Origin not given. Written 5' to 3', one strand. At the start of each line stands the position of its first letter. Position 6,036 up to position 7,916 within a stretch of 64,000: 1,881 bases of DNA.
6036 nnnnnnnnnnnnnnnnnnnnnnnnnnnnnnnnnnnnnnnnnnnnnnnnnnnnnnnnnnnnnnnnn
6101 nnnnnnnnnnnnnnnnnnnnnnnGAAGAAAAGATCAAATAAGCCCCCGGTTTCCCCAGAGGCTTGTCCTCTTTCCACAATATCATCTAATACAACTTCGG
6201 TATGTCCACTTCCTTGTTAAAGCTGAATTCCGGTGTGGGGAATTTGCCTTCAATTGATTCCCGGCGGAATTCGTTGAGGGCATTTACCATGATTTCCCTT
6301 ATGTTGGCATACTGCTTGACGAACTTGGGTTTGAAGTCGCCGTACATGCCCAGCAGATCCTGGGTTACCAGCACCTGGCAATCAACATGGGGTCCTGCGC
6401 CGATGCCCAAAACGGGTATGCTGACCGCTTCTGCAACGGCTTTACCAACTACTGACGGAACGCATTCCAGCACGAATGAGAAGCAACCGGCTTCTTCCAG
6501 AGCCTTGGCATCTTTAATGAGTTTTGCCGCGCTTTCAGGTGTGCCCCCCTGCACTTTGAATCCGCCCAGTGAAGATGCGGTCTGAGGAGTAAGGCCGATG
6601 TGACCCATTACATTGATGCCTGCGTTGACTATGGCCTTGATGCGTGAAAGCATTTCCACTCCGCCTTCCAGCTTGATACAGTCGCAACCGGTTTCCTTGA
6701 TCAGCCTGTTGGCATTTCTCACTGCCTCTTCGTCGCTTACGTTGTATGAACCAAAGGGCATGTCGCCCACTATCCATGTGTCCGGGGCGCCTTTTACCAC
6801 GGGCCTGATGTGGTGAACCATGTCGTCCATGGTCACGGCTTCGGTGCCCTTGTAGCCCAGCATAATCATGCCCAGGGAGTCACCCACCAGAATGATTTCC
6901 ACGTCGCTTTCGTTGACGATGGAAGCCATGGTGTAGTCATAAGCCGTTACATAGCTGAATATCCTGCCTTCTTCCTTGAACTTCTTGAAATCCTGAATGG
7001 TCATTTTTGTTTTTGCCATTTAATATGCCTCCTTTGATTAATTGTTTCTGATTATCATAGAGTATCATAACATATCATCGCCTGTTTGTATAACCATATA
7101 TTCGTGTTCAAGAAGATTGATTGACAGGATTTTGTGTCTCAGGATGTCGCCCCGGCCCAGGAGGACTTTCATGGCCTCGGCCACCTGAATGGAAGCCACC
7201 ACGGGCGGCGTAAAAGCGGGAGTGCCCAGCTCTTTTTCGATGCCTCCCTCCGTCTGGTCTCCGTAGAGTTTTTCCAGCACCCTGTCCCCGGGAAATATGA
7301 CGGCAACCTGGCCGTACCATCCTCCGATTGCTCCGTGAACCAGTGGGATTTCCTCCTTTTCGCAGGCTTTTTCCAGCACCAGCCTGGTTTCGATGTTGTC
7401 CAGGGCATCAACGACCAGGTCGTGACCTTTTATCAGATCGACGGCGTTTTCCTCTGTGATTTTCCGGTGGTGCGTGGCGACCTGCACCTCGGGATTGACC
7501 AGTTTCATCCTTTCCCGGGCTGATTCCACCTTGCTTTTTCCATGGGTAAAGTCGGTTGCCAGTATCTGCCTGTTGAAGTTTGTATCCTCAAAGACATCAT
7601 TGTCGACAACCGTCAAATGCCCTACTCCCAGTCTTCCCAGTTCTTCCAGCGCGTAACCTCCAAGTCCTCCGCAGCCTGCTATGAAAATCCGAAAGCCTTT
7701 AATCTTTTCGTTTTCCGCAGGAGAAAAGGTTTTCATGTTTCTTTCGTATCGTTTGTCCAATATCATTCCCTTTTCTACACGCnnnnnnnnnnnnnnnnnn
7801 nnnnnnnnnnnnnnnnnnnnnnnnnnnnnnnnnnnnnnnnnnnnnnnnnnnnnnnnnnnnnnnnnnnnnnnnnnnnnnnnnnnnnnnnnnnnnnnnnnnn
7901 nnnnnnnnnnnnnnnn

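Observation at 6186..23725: About 16 kb, 15-gene catabolic block under a near-consensus sigma-54 promoter and a PAS-type enhancer-binding protein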

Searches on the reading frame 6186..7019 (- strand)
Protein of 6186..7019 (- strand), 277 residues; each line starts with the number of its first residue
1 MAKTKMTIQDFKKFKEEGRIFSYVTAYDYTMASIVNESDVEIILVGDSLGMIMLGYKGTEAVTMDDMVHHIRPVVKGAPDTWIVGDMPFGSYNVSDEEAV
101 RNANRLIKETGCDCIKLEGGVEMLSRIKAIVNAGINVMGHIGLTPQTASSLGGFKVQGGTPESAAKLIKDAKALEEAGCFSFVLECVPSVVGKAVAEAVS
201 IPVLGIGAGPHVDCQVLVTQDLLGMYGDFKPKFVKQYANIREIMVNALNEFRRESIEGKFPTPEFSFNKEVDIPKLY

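Call 4: search_protein_families(library=pfam, proteins=[window:6186-7019:-])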
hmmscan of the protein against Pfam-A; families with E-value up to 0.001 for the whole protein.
window:6186-7019:- (277 aa): 3 families
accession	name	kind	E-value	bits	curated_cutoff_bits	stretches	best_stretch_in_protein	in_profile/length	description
PF02548.21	Pantoate_transf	-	9.2e-108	360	28.7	1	5-262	1-258/259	Ketopantoate hydroxymethyltransferase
PF13714.12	PEP_mutase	-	0.00045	20.3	31.5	1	11-120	1-107/240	Phosphoenolpyruvate phosphomutase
PF01177.27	Asp_Glu_race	-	0.00085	19.6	31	0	160-207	49-97/211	Asp/Glu/Hydantoin racemase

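Call 6: search_protein_families(library=ncbifam, proteins=[window:6186-7019:-], max_evalue=0.00001)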
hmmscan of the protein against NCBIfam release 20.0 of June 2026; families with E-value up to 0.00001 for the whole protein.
window:6186-7019:- (277 aa): 2 families
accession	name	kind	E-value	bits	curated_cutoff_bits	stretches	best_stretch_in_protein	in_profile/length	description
NF001452.0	PRK00311.1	subfamily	8.4e-107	356.4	272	1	4-267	3-266/267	3-methyl-2-oxobutanoate hydroxymethyltransferase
TIGR00222.1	panB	equivalog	2.5e-89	299.3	207.55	1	5-267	3-263/264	3-methyl-2-oxobutanoate hydroxymethyltransferase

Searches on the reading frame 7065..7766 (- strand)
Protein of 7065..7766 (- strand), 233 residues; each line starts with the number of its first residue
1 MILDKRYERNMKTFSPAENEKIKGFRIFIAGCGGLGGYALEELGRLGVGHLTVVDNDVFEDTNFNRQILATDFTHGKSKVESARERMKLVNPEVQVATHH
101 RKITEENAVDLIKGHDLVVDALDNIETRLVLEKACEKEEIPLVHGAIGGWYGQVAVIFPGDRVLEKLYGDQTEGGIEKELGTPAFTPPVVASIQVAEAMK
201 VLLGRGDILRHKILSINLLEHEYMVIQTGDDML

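Call 4: search_protein_families(library=pfam, proteins=[window:7065-7766:-])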
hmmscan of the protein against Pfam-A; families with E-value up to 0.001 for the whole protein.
window:7065-7766:- (233 aa): 1 family
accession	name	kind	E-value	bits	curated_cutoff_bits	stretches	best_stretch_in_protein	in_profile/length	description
PF00899.27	ThiF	-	7.3e-57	192.7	28.1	1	7-226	1-227/238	ThiF family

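Call 6: search_protein_families(library=ncbifam, proteins=[window:7065-7766:-], max_evalue=0.00001)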
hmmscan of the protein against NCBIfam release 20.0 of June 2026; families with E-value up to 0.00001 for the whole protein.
window:7065-7766:- (233 aa): 22 families
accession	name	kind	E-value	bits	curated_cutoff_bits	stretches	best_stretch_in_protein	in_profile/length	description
NF006444.0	PRK08762.1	equivalog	8.4e-45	153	449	1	4-228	125-358/387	molybdopterin-synthase adenylyltransferase MoeB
NF004281.0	PRK05690.1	subfamily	1.8e-44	151.8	266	1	6-227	12-238/250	molybdopterin-synthase adenylyltransferase MoeB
NF006204.0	PRK08328.1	equivalog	7e-42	143.6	339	1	5-227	8-230/231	hypothetical protein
TIGR02356.1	adenyl_thiF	equivalog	7.2e-42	143.1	275.25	1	6-202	1-203/203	thiazole biosynthesis adenylyltransferase ThiF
NF047750.1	SAMPActivE1UbaA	equivalog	1.6e-41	142.5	450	1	6-221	12-232/270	SAMP-activating enzyme E1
TIGR02355.1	moeB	equivalog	7.8e-39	133.5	376.55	1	6-223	4-226/240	molybdopterin-synthase adenylyltransferase MoeB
NF005646.0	PRK07411.1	equivalog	2.2e-34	119.3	633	1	19-223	33-241/390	molybdopterin-synthase adenylyltransferase MoeB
NF009123.0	PRK12475.1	subfamily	2.6e-34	119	510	1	5-229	3-233/338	MoeB/ThiF family adenylyltransferase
NF005902.0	PRK07878.1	equivalog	6.8e-34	117.4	647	1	19-228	37-254/392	adenylyltransferase/sulfurtransferase MoeZ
NF006077.0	PRK08223.1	equivalog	7e-34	117.1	266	1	4-162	8-168/296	hypothetical protein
NF004111.0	PRK05600.1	equivalog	3.3e-33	115.3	437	1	10-221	27-245/371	ThiF family adenylyltransferase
NF006395.0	PRK08644.1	equivalog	1.9e-31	109.4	159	1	11-202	17-209/215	sulfur carrier protein ThiS adenylyltransferase ThiF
NF011696.0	PRK15116.1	equivalog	4.7e-21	75.6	304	1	26-154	32-159/268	tRNA cyclic N6-threonylcarbamoyladenosine(37) synthase TcdA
TIGR02354.1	thiF_fam2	equivalog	5.4e-21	75.4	152.2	1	18-135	15-131/200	thiamine biosynthesis protein ThiF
TIGR01408.1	Ube1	subfamily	3.3e-20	71.5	750.05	1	5-159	400-563/1008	ubiquitin-activating enzyme E1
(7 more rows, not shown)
